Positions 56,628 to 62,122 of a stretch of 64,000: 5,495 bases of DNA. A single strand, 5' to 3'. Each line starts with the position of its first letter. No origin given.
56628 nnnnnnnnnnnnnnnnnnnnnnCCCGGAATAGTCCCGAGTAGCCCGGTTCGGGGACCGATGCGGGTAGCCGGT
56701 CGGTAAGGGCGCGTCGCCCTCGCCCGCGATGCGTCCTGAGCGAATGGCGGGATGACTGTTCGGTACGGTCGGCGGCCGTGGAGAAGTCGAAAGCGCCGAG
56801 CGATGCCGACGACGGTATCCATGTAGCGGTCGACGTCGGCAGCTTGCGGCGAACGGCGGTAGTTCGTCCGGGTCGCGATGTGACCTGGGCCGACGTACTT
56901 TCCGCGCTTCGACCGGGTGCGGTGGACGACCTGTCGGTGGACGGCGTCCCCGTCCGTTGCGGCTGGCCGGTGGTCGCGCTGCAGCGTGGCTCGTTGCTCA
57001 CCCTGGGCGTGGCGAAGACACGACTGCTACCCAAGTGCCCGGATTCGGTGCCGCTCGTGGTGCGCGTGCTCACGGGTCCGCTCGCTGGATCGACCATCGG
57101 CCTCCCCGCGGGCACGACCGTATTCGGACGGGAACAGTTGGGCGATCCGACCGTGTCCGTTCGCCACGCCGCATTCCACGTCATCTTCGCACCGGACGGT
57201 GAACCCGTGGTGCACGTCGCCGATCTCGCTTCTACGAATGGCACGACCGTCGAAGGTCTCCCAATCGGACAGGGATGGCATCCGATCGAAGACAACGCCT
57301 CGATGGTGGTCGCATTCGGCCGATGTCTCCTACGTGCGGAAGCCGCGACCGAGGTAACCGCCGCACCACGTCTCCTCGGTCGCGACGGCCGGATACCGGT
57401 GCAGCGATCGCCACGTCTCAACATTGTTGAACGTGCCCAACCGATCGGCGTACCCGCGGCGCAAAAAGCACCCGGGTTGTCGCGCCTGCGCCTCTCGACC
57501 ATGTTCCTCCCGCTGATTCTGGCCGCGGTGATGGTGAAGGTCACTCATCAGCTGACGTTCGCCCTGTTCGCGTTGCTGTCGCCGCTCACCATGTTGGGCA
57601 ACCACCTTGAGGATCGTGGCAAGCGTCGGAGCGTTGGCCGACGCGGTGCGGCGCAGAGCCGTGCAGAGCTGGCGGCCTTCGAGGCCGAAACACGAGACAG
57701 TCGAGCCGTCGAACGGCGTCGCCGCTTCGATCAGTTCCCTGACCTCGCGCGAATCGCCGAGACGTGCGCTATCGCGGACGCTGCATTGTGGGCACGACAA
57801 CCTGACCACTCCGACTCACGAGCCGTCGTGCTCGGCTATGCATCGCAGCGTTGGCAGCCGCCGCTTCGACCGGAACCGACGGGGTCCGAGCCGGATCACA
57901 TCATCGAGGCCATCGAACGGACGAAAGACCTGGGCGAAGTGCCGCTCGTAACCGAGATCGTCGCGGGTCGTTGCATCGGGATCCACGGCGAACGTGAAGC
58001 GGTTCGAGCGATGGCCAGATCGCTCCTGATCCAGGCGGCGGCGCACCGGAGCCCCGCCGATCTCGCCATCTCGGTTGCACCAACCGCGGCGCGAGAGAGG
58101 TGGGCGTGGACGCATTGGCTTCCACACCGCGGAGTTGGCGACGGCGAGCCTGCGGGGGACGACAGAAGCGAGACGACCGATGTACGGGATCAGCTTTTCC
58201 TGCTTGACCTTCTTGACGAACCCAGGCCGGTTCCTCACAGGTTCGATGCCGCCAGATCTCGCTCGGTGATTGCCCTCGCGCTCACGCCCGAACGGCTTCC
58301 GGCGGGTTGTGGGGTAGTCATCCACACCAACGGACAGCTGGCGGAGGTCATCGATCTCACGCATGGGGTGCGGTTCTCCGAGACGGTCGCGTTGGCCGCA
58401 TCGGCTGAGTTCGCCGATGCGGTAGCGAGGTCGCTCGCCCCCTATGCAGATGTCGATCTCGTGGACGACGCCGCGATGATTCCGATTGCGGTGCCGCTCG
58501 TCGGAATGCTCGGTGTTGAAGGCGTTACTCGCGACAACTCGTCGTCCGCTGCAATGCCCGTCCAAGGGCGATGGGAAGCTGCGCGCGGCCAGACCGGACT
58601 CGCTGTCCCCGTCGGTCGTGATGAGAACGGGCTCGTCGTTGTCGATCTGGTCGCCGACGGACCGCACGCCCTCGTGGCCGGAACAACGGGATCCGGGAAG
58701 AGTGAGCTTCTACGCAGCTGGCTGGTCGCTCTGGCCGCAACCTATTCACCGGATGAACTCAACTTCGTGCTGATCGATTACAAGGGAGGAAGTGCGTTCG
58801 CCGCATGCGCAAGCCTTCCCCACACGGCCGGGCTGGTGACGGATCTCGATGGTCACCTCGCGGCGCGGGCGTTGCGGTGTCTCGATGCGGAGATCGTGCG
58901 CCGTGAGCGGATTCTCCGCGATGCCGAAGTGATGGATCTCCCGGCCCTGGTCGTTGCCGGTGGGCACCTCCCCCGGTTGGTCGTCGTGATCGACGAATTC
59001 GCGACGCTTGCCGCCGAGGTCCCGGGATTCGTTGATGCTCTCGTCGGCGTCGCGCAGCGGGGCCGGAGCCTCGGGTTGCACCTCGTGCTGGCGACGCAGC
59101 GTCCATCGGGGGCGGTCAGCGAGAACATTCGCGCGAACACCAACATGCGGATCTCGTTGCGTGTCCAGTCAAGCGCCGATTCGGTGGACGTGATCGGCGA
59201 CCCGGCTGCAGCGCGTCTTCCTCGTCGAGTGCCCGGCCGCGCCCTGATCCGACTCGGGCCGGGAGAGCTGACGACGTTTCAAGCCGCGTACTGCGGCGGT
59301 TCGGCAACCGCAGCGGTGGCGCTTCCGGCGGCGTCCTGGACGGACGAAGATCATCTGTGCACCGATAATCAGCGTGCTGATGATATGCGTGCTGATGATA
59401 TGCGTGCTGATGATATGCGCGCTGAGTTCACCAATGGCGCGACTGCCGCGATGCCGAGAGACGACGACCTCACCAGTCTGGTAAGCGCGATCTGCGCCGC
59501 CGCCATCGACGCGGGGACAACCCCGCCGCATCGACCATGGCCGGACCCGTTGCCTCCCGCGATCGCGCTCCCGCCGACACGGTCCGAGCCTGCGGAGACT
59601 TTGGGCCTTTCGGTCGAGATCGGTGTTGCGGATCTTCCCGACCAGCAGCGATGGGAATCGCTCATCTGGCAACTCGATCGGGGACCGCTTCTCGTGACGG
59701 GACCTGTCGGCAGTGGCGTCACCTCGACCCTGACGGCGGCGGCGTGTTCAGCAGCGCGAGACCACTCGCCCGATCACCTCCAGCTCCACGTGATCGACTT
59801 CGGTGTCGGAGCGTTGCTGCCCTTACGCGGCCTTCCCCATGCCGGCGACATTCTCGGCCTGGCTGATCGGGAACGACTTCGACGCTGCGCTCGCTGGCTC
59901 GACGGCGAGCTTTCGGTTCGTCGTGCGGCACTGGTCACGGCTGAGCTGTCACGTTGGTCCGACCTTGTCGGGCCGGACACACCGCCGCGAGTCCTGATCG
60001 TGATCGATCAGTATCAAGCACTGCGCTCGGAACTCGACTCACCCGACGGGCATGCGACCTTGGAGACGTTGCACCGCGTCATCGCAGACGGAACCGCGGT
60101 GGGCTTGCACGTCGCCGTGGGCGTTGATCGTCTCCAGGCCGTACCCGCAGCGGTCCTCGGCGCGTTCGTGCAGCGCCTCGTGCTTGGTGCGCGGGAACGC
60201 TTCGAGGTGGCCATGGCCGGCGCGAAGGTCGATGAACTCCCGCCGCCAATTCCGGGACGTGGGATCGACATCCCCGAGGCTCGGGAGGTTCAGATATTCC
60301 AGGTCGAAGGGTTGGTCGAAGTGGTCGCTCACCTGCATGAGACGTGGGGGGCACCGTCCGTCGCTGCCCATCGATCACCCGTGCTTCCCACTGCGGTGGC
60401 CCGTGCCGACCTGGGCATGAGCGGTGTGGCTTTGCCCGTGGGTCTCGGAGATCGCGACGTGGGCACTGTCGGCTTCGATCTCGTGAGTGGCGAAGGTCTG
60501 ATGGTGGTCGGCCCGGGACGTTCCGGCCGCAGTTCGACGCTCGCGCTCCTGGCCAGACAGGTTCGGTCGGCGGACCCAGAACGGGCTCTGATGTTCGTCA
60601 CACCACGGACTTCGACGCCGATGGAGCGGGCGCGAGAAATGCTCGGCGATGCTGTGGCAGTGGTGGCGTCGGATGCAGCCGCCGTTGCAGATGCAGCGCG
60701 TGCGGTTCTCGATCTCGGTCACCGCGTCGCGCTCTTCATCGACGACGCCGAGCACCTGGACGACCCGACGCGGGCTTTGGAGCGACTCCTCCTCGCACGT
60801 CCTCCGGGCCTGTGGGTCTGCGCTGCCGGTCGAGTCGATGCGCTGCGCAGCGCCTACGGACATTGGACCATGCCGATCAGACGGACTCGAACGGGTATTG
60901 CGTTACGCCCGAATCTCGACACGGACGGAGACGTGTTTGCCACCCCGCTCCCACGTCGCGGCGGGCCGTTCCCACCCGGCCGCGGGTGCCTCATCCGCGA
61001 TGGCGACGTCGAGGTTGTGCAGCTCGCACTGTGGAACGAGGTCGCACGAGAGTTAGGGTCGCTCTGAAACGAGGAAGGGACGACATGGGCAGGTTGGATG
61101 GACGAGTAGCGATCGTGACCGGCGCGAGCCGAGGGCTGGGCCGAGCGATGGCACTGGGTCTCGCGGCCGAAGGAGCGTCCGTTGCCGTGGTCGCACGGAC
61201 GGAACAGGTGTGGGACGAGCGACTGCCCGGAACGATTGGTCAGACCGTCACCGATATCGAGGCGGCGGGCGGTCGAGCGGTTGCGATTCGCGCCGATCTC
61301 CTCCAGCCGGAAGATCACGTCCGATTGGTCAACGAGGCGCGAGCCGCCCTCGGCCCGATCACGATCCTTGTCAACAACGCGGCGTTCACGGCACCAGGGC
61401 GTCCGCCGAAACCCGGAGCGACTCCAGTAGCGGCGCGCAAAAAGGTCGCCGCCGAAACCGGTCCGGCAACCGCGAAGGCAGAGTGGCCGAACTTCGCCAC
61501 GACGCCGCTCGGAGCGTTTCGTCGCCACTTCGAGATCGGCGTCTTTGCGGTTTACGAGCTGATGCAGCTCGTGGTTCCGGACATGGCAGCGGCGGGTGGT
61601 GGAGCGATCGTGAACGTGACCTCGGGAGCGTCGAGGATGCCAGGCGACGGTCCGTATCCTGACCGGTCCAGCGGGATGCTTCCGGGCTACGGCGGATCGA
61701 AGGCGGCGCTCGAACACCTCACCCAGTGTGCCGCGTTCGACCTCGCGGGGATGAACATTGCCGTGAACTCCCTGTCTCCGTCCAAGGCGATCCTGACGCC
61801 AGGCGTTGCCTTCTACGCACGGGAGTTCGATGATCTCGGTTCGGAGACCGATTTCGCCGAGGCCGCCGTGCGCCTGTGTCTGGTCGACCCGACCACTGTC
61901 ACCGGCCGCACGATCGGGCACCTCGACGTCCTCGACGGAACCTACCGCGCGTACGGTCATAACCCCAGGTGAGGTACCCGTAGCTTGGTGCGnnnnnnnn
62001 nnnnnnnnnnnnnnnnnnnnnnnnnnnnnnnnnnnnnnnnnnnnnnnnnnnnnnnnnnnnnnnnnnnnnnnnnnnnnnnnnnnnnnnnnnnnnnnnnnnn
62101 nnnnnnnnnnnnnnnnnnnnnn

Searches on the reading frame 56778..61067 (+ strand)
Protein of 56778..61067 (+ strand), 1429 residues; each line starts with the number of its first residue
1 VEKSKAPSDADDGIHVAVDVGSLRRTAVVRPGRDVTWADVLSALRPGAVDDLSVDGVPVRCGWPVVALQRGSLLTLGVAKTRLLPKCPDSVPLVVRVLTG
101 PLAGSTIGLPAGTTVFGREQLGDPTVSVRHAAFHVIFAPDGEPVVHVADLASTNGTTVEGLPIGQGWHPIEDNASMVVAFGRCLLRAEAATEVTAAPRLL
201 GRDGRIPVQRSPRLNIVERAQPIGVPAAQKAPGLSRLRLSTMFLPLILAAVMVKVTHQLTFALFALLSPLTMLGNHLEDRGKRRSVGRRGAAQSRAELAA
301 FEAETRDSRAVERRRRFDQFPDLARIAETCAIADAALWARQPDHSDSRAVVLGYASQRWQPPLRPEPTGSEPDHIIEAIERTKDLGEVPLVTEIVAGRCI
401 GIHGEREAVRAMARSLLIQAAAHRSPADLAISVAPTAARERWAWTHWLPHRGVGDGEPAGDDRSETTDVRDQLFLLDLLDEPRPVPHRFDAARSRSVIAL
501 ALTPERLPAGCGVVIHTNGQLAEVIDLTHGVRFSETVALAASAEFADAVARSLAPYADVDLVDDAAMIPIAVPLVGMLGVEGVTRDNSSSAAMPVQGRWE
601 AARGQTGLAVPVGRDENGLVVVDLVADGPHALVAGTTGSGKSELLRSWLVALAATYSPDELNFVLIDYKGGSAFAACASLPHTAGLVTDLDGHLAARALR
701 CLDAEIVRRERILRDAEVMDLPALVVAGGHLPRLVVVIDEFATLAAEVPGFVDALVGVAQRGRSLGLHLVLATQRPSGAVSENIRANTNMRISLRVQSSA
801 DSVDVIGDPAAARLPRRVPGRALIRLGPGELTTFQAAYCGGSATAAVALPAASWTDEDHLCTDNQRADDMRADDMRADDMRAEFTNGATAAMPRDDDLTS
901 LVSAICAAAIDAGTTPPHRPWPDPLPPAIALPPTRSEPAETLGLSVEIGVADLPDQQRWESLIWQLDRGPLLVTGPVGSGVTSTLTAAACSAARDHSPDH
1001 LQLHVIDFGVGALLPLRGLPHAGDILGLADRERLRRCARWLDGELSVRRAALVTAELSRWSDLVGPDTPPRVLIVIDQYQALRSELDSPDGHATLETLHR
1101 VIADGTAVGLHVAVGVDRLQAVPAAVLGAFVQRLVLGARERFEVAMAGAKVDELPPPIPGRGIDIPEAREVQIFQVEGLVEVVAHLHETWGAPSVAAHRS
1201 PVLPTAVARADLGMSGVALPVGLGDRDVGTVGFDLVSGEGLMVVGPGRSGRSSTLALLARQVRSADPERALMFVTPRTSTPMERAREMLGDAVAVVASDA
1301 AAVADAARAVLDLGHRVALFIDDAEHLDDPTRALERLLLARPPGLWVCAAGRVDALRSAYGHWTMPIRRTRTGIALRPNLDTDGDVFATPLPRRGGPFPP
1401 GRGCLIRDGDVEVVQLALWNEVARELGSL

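Call 8: search_protein_families(library=ncbifam, proteins=[window:56778-61067:+])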
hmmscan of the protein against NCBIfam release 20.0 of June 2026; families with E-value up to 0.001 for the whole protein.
window:56778-61067:+ (1429 aa): 7 families
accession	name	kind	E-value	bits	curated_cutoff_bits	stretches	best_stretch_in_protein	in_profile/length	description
TIGR03928.1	T7_EssCb_Firm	equivalog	8.4e-134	447.7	778.4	2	496-1275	342-1132/1296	type VII secretion protein EssC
TIGR03924.1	T7SS_EccC_a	equivalog_domain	1.1e-94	318.5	509.15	3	498-841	322-671/673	type VII secretion protein EccCa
TIGR03925.1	T7SS_EccC_b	equivalog_domain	1.4e-79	267.9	346.55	2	904-1300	5-425/564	type VII secretion protein EccCb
NF007615.0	PRK10263.1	equivalog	2.2e-21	75.4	1566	2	730-809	1138-1219/1355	DNA translocase FtsK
NF041214.1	plasmid_TraB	equivalog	8.4e-07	27.9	800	1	629-801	249-414/639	plasmid transfer protein TraB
NF049868.1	FhaB_Rv0019c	equivalog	4.5e-05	23.5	125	1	93-165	67-139/158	FHA domain-containing protein FhaB/FipA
NF053534.1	T4PilAsmATPsTfpB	equivalog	0.00022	19.8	850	0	954-991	323-359/584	type IV pilus assembly ATPase TfpB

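Call 9: search_protein_families(library=pfam, proteins=[window:56778-61067:+])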
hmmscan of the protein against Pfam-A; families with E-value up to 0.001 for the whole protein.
window:56778-61067:+ (1429 aa): 8 families
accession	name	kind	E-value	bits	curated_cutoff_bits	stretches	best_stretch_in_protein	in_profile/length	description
PF01580.24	FtsK_SpoIIIE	-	1e-45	156.3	24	2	599-777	11-220/221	FtsK/SpoIIIE family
PF20703.3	nSTAND1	-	1.2e-11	45.4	27.1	0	613-771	18-157/379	Novel STAND NTPase 1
PF13401.12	AAA_22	-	2.3e-11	44.6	27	1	1241-1338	8-105/130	AAA domain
PF13191.12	AAA_16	-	3.6e-07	31.3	32.6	1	626-761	20-161/167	AAA ATPase domain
PF00498.31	FHA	-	2.5e-05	25.1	20.7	1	117-171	4-57/67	FHA domain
PF25199.1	nSTAND_NTPase5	-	2.9e-05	24.3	34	0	971-995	44-68/145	Novel STAND NTPase 5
PF05729.18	NACHT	-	7e-05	23.2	26.7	0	632-664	4-37/167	NACHT domain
PF00437.27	T2SSE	-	0.00021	20.5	24.9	0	965-988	139-162/370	Type II/IV secretion system protein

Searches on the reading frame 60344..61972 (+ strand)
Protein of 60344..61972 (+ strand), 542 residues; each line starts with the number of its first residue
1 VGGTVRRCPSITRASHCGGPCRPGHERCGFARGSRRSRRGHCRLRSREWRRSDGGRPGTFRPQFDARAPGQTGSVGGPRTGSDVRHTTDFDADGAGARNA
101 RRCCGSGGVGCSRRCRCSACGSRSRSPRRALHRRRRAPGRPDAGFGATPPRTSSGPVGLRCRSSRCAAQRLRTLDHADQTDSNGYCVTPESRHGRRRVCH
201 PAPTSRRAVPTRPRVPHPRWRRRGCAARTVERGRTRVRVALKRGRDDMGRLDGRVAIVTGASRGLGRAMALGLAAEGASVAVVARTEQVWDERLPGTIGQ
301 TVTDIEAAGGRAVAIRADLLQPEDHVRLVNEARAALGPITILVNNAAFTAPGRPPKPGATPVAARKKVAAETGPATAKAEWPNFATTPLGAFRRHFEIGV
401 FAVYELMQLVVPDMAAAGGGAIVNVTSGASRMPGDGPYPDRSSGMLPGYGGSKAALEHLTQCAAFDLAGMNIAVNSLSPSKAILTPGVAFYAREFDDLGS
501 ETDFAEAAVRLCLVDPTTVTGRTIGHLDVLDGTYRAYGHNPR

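Call 18: search_protein_families(library=pfam, proteins=[window:60344-61972:+], max_evalue=0.01)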
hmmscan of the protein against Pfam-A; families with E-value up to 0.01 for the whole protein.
window:60344-61972:+ (542 aa): 3 families
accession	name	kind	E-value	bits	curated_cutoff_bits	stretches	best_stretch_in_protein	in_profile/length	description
PF00106.31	adh_short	-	4.1e-34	118.2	26.6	2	254-350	1-89/195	short chain dehydrogenase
PF13561.12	adh_short_C2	-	9.5e-23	81.4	27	2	382-490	87-183/236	Enoyl-(Acyl carrier protein) reductase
PF08659.16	KR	-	0.00014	22.3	22.6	1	257-349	4-92/180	KR domain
